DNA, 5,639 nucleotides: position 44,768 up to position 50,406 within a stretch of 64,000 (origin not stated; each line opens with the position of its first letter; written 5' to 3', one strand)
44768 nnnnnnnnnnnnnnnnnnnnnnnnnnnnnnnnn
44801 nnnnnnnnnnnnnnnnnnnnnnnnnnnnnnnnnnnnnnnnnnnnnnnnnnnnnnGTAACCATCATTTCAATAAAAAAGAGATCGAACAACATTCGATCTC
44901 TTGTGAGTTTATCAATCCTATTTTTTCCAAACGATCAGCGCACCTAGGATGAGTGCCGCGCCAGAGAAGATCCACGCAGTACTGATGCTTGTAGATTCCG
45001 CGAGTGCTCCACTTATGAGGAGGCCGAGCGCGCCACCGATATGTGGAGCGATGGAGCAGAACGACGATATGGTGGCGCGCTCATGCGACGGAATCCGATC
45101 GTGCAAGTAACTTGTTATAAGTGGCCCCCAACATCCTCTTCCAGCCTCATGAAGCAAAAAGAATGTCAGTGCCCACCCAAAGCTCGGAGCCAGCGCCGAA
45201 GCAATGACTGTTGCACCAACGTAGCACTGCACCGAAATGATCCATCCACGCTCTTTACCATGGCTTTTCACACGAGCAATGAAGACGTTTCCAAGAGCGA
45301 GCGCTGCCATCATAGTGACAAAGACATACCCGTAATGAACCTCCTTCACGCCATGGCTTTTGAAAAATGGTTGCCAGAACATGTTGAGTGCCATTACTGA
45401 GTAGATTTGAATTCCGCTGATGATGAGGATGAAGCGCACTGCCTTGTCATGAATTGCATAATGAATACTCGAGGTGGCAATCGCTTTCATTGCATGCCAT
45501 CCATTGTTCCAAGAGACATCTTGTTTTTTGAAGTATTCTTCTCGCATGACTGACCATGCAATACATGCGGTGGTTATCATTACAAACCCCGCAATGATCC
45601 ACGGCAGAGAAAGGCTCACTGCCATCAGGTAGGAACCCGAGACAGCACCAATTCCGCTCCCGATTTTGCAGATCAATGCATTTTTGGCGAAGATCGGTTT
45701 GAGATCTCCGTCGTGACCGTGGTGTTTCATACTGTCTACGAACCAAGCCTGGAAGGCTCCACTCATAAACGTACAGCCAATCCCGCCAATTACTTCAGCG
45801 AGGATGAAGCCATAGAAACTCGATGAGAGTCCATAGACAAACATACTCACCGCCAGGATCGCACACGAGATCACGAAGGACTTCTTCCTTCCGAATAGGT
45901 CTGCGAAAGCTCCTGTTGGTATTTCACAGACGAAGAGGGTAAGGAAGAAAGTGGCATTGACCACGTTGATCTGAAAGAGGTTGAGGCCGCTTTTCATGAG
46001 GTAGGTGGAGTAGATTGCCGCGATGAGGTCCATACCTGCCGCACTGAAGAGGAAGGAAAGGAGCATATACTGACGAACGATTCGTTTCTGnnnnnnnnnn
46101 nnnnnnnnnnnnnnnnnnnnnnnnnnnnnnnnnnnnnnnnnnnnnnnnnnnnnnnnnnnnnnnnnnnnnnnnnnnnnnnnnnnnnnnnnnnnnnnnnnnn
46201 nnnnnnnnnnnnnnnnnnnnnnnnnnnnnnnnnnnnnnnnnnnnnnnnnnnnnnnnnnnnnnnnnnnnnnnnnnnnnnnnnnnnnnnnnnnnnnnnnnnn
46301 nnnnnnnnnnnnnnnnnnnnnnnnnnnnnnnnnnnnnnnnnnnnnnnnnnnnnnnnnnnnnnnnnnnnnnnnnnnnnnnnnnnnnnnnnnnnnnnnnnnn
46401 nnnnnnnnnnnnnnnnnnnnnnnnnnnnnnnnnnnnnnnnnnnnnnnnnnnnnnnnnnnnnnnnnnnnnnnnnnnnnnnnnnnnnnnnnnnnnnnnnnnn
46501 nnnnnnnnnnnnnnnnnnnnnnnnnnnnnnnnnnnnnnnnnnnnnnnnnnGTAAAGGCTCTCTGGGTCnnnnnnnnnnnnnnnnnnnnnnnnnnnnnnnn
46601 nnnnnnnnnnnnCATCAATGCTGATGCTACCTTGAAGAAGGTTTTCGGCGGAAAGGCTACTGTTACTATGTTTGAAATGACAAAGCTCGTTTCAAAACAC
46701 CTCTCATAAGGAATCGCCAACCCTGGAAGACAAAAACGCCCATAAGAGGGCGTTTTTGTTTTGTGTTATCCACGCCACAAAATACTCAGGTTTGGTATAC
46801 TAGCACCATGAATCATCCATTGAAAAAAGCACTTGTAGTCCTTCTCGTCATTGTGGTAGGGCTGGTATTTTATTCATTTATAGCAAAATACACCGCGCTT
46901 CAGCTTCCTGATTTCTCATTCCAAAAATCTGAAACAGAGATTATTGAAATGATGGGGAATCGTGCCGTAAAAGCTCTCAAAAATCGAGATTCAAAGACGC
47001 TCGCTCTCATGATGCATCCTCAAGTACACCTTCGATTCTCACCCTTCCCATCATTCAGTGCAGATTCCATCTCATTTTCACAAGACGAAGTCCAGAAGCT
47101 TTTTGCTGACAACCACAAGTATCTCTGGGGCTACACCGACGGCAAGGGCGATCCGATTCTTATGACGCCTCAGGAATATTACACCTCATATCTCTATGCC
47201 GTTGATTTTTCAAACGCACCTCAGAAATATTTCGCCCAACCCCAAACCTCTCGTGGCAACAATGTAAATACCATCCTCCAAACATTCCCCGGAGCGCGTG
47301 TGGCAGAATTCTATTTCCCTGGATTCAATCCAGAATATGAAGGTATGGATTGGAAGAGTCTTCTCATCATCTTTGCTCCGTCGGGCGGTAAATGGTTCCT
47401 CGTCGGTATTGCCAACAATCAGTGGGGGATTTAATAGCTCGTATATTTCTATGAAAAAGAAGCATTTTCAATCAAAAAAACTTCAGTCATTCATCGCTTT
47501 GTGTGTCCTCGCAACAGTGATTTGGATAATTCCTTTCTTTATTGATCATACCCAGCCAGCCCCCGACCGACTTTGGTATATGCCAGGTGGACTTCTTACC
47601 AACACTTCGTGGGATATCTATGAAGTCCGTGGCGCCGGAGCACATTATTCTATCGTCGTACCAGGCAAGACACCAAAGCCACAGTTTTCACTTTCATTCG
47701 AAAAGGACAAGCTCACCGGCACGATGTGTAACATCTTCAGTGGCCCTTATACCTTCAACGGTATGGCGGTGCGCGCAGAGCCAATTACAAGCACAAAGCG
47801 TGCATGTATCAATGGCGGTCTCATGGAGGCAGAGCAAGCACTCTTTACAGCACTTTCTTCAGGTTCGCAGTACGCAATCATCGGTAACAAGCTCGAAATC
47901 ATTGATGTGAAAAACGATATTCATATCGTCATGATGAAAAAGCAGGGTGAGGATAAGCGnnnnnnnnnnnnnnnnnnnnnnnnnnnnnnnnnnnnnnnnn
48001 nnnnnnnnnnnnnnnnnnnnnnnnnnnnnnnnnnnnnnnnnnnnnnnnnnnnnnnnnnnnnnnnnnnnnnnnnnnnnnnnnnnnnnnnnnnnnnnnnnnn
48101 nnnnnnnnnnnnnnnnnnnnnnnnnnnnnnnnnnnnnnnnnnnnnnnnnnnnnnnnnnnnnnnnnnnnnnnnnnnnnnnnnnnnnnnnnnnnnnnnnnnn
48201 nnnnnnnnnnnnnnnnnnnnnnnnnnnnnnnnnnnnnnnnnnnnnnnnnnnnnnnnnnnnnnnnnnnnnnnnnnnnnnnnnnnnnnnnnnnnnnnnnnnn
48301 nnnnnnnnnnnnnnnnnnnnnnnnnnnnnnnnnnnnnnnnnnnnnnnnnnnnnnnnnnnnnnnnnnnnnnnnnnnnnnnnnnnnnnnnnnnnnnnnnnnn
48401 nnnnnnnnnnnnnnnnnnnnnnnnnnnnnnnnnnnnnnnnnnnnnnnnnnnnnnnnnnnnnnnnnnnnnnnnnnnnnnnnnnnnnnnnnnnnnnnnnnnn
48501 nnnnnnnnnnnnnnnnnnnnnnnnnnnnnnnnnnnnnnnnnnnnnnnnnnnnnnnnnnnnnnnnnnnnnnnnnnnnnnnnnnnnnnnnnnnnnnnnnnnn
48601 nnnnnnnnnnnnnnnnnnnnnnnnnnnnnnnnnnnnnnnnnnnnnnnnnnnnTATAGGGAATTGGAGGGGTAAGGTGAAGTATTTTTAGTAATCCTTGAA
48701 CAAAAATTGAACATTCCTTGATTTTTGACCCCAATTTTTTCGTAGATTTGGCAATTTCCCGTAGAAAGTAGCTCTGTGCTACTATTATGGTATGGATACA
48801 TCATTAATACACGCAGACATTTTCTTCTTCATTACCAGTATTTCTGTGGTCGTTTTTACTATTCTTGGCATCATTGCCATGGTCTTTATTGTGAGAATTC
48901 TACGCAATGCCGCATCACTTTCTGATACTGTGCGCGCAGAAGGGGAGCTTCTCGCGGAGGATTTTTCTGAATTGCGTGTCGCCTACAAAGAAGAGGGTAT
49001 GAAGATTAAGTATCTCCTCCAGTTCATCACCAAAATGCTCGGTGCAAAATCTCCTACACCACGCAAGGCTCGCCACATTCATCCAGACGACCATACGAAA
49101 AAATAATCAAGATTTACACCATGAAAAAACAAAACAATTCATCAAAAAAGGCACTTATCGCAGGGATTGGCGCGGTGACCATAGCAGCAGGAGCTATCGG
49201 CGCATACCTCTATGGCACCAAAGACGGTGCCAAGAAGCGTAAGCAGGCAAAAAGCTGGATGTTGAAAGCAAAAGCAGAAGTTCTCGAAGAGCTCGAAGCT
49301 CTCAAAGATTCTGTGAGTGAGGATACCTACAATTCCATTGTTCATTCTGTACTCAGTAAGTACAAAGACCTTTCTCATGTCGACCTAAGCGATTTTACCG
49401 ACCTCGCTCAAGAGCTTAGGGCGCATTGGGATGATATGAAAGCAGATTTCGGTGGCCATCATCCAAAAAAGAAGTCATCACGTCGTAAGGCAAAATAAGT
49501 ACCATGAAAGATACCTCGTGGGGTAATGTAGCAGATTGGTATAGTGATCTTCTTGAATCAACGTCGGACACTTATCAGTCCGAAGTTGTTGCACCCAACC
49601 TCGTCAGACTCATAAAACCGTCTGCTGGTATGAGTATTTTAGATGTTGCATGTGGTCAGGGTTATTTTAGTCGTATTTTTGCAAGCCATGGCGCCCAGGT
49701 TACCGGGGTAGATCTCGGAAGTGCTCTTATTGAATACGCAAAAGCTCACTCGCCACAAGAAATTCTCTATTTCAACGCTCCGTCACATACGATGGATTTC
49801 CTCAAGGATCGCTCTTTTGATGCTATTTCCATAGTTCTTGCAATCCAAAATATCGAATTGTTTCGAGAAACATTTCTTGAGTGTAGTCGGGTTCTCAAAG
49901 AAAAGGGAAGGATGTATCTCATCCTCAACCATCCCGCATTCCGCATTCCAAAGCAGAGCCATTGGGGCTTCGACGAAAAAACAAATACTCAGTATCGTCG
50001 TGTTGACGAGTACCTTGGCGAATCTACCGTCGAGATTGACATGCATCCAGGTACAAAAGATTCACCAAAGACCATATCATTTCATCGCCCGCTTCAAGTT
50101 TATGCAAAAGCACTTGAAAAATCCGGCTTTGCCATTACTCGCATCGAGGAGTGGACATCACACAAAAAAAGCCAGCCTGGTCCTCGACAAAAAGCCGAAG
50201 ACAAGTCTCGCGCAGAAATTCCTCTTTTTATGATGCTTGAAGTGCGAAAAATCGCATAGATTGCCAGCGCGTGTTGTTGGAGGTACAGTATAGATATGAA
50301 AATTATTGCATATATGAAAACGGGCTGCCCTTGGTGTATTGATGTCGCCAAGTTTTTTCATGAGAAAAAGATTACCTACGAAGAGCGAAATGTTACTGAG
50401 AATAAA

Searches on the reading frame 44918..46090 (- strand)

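Call 75: search_protein_families(library=pfam, proteins=[window:44918-46090:-], max_evalue=0.0001)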
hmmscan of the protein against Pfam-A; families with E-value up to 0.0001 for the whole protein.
window:44918-46090:- (390 aa): 2 families
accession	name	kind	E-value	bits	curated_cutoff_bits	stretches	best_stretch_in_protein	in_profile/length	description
PF07690.21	MFS_1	-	4.6e-33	115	33.4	2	10-345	2-335/347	Major Facilitator Superfamily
PF12832.13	MFS_1_like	-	8e-05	22.3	25.2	0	27-374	22-372/373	MFS_1 like family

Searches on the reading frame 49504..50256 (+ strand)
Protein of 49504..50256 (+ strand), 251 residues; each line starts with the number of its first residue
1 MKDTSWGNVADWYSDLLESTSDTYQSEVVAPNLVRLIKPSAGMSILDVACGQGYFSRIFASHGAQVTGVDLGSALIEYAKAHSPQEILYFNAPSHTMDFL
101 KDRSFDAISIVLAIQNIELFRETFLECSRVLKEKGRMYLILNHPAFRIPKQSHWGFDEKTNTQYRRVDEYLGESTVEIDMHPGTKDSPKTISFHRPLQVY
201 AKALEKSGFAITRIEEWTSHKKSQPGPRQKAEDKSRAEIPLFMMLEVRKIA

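Call 75: search_protein_families(library=pfam, proteins=[window:49504-50256:+], max_evalue=0.0001)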
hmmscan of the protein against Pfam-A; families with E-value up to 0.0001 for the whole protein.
window:49504-50256:+ (251 aa): 6 families
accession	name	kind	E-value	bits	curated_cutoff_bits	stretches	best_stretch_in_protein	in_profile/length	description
PF08241.18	Methyltransf_11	-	3.5e-17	63.3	21.2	1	46-138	1-94/95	Methyltransferase domain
PF13649.12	Methyltransf_25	-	3.1e-14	53.9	27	1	45-135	1-97/97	Methyltransferase domain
PF13847.12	Methyltransf_31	-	8.5e-11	42.2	27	1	40-139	2-109/145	Methyltransferase domain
PF13489.12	Methyltransf_23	-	1.4e-09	38.3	27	1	25-147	5-124/164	Methyltransferase domain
PF08242.18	Methyltransf_12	-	2.1e-09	38.4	30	1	46-136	1-97/98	Methyltransferase domain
PF01209.24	Ubie_methyltran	-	2.4e-07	30.8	20.1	1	35-140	41-152/233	ubiE/COQ5 methyltransferase family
